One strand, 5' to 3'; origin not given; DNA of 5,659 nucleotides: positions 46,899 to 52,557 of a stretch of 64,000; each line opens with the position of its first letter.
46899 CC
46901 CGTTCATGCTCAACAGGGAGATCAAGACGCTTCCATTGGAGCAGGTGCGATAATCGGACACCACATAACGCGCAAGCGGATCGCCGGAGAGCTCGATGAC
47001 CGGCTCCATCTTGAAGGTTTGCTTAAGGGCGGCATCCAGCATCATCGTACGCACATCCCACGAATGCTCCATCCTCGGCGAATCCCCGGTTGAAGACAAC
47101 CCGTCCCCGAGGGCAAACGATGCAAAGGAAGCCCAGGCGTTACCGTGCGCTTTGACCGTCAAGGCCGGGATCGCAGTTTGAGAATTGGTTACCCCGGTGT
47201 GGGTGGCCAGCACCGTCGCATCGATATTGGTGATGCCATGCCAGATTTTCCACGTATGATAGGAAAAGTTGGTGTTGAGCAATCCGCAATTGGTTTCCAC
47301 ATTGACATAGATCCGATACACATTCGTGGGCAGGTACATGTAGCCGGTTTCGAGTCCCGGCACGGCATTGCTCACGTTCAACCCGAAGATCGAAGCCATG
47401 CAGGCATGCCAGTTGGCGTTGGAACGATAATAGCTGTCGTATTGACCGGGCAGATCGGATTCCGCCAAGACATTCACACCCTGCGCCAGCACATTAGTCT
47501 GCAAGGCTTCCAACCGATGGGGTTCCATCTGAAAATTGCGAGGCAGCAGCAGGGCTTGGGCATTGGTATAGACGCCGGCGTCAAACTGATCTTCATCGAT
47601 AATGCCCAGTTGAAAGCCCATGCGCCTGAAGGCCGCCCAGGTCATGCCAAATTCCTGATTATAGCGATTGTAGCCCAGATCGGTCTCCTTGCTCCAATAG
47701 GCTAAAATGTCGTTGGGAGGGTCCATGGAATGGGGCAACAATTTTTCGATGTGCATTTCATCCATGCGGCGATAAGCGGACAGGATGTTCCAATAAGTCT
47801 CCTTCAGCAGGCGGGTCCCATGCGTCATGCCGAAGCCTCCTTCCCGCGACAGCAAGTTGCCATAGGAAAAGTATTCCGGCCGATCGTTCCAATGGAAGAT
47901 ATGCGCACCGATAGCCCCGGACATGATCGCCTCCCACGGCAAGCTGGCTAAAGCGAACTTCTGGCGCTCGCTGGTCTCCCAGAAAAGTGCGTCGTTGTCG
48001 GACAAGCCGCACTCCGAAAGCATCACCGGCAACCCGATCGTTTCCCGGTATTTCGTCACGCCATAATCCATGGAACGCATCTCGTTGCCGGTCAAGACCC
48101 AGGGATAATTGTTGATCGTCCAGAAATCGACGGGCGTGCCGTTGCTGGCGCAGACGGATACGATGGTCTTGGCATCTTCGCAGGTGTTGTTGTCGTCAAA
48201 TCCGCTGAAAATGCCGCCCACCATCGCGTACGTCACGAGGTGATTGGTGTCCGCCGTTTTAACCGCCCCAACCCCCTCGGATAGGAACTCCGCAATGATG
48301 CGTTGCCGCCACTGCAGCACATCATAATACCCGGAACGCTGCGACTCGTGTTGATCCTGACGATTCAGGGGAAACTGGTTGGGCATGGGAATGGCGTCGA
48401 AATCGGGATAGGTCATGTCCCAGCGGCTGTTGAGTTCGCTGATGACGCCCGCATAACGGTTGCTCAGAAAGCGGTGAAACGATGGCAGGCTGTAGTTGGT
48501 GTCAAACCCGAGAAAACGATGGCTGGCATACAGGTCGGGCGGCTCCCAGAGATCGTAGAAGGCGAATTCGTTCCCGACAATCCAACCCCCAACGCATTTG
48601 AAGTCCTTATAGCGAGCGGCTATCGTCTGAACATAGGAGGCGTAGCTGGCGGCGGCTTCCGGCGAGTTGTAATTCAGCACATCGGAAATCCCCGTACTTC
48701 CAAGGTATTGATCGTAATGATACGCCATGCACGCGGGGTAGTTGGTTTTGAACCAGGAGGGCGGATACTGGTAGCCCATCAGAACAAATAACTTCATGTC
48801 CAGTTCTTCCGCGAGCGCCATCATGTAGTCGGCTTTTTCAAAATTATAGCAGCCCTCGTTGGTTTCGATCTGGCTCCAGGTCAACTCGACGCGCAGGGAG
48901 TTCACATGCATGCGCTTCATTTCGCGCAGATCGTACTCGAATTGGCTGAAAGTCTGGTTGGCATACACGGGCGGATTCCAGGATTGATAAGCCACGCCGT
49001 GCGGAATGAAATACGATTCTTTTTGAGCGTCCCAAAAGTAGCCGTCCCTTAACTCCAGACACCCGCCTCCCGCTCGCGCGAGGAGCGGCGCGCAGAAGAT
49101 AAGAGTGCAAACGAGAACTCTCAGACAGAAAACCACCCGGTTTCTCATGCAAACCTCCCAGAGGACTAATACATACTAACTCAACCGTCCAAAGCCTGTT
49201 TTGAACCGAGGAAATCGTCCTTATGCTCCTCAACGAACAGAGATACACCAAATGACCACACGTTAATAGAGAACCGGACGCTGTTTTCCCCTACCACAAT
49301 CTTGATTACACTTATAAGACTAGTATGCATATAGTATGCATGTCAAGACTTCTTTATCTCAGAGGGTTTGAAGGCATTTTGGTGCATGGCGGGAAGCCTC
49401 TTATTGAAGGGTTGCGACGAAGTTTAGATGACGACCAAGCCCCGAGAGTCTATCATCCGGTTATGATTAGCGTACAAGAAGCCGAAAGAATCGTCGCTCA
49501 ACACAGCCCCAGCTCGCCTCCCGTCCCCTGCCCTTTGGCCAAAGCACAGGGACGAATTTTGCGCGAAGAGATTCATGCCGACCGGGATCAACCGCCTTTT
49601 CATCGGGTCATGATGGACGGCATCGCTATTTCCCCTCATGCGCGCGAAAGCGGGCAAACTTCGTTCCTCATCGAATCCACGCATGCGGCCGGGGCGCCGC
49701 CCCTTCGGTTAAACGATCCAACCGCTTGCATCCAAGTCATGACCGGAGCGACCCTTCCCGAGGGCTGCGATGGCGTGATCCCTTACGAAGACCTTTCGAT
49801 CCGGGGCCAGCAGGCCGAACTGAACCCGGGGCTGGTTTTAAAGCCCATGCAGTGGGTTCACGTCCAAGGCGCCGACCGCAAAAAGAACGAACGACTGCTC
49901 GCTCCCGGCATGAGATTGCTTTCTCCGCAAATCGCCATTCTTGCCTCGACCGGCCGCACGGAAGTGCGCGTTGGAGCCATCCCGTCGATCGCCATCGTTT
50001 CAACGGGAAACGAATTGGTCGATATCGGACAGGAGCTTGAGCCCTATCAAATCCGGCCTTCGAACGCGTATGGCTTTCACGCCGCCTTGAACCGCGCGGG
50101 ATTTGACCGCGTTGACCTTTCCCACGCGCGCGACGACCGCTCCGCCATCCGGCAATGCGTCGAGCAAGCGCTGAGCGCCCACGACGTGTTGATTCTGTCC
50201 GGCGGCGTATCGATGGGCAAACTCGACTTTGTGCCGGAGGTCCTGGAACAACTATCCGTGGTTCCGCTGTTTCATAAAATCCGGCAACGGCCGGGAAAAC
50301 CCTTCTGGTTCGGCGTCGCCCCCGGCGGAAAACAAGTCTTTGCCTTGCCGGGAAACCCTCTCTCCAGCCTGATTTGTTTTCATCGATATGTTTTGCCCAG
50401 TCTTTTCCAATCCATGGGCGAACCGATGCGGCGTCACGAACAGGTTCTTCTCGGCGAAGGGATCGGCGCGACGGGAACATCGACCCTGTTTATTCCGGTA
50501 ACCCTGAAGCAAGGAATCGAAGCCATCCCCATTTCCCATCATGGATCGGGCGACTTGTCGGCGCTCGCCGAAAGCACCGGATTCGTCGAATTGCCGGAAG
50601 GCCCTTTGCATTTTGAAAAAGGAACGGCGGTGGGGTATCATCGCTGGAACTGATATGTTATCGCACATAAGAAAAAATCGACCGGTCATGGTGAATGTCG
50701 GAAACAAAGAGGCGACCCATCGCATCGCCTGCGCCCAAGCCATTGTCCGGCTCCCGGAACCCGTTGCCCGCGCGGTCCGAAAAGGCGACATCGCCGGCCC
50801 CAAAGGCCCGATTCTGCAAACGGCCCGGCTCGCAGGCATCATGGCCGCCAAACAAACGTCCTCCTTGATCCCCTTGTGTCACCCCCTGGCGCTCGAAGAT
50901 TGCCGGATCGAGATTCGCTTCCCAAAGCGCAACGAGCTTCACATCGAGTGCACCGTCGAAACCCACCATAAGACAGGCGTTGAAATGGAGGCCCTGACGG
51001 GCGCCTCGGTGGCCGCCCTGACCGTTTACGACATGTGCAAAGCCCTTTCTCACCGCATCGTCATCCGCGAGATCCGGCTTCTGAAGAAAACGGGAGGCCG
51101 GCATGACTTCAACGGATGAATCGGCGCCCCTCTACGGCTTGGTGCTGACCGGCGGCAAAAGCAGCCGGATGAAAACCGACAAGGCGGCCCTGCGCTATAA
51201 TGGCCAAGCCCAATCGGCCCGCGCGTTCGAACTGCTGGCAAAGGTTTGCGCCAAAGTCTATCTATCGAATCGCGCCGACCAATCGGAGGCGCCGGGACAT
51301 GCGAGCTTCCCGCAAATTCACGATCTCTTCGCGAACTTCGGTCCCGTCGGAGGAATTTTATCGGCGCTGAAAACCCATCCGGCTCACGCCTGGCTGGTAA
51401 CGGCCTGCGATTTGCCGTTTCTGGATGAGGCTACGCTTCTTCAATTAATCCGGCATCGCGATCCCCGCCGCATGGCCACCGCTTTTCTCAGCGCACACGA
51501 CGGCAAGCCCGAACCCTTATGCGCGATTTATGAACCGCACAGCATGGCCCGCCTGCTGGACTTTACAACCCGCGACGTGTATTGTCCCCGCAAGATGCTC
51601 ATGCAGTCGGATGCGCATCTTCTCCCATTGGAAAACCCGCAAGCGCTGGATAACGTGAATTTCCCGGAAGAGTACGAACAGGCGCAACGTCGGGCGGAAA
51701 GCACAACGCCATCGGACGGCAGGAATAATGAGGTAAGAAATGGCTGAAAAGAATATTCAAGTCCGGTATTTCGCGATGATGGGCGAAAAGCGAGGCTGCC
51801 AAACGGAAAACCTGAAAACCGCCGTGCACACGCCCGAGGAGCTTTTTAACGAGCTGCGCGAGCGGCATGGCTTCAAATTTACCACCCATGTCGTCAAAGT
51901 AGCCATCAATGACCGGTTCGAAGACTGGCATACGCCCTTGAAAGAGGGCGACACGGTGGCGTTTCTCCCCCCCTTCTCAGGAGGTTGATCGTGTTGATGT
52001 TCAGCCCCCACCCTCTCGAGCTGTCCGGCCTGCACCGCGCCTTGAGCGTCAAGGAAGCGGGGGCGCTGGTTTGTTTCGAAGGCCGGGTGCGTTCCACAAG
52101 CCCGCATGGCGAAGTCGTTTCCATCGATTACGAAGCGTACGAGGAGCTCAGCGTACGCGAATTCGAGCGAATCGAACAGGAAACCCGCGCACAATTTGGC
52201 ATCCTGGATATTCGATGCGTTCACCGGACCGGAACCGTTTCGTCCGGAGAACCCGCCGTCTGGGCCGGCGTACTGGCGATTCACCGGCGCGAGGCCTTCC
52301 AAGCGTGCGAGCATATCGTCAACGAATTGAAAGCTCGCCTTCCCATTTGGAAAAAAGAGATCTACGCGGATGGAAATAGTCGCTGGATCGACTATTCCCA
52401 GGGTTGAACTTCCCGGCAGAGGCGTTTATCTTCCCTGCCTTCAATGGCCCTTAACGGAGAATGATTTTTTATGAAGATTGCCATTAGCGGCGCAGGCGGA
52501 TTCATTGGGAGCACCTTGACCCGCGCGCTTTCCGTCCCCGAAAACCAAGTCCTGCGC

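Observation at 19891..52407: Molybdenum-cofactor genes split by a 28-kb block of two giant genes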

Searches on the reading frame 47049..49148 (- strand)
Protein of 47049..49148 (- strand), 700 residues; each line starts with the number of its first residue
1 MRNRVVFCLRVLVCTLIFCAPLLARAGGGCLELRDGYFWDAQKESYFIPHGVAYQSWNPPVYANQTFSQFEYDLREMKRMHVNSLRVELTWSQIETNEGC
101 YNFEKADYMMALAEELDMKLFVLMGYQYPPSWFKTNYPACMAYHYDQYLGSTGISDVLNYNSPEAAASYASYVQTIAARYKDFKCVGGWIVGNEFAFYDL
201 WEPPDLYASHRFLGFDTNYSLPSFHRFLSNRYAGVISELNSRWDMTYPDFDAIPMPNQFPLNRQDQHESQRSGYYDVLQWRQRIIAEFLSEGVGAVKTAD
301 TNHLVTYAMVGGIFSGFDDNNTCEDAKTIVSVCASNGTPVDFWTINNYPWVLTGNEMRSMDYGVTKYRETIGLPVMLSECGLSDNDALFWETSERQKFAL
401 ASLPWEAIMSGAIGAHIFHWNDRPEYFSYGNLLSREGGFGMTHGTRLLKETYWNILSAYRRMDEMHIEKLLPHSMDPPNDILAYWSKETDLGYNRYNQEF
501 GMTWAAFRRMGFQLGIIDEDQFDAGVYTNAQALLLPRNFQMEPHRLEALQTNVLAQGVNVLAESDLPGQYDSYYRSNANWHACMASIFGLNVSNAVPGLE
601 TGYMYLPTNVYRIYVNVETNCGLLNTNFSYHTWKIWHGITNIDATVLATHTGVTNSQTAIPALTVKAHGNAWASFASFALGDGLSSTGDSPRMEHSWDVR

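Call 55: search_solved_structures(query=window:47049-49148:-, max_evalue=0.01, show_alignments=1)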
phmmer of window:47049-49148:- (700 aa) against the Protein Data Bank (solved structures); distinct sequences matched with E-value up to 0.01: 17.
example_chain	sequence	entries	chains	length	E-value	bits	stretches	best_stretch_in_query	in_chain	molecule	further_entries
9ta3_A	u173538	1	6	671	7.2e-08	34.3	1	68-215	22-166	Beta-galactosidase LacZ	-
6lvw_A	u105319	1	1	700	1.4e-06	30.1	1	69-314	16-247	Beta-galactosidase Bga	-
6y2k_A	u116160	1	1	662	1.7e-06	29.8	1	68-267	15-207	beta-galactosidase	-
4uoq_A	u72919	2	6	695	1.1e-05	27.1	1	71-204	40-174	BETA-GALACTOSIDASE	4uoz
4uni_A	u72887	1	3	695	1.1e-05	27.1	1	71-204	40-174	BETA-GALACTOSIDASE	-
8ibt_A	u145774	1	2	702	5.8e-05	24.7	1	70-201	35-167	Beta-galactosidase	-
8ibr_A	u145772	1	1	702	5.9e-05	24.7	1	70-201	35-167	Beta-galactosidase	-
5e9a_A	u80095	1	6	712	0.00036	22.1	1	72-196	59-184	Beta-galactosidase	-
8ibs_A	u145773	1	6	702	0.00036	22.1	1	70-200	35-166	Beta-galactosidase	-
31ao_A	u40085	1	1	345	0.001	20.6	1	96-194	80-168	Probable mannan endo-1,4-beta-mannosidase A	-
3wh9_A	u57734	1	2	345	0.001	20.6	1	96-194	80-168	Endo-beta-1,4-mannanase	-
6fhe_A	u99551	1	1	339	0.0012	20.4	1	79-194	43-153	Synthetic construct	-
3tts_A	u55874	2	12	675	0.0033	18.9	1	70-199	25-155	Beta-galactosidase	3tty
4oif_A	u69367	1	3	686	0.0033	18.9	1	46-195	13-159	Beta-galactosidase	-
5dfa_A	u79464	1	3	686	0.0033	18.9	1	46-195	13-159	Beta-galactosidase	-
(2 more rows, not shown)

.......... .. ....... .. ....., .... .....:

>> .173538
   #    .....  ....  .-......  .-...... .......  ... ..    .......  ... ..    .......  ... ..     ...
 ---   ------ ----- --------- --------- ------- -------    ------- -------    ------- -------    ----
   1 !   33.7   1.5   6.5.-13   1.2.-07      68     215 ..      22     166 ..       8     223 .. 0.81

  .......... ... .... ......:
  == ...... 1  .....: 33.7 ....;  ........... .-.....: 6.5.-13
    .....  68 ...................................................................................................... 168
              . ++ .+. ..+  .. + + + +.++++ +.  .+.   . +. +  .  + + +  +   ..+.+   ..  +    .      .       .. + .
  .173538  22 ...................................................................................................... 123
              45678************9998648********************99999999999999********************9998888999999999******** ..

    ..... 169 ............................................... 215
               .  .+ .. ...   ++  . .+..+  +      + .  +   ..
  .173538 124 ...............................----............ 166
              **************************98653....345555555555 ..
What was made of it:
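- On GH42 beta-galactosidase: PDB GH42 hits down to 7e-8 (call 55). The NE acid/base motif is aligned (call 55).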

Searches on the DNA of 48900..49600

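Call 7: search_rna_families(source=window, start=48900, end=49600, threshold=evalue, max_evalue=10)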
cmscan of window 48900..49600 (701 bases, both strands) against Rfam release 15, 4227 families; matches with E-value up to 10: 1.
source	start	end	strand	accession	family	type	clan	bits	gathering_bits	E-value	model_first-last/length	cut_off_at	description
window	49315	49359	-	RF00279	SNORD45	Gene; snRNA; snoRNA; CD-box;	-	15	42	8.8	1-72/72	no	Small nucleolar RNA SNORD45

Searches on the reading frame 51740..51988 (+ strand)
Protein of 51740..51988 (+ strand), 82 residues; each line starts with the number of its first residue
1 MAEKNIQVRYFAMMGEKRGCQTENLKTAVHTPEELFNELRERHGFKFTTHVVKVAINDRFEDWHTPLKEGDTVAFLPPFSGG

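Call 3: search_protein_families(library=pfam, proteins=[window:51740-51988:+])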
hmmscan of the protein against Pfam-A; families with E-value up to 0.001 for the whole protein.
window:51740-51988:+ (82 aa): 1 family
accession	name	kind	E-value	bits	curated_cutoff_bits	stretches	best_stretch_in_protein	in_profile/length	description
PF02597.26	ThiS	-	6.3e-13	49.5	22.5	1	8-82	1-76/76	ThiS family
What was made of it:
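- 51740..51988 (+): moaD. Pfam ThiS (call 3).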

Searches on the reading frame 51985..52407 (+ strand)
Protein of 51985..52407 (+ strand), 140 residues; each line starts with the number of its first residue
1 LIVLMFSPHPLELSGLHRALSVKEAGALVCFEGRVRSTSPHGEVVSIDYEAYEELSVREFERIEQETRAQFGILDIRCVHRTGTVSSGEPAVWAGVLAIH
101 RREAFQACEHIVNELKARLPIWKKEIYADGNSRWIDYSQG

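Call 3: search_protein_families(library=pfam, proteins=[window:51985-52407:+])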
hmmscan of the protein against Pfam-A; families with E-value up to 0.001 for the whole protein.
window:51985-52407:+ (140 aa): 1 family
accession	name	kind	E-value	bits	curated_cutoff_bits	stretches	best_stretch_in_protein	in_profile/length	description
PF02391.22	MoaE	-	1.2e-29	103.2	23.4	1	9-118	4-114/114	MoaE protein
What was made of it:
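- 51985..52407 (+): moaE (start at TTG 51985, or more likely ATG 51997). Pfam MoaE (call 3).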
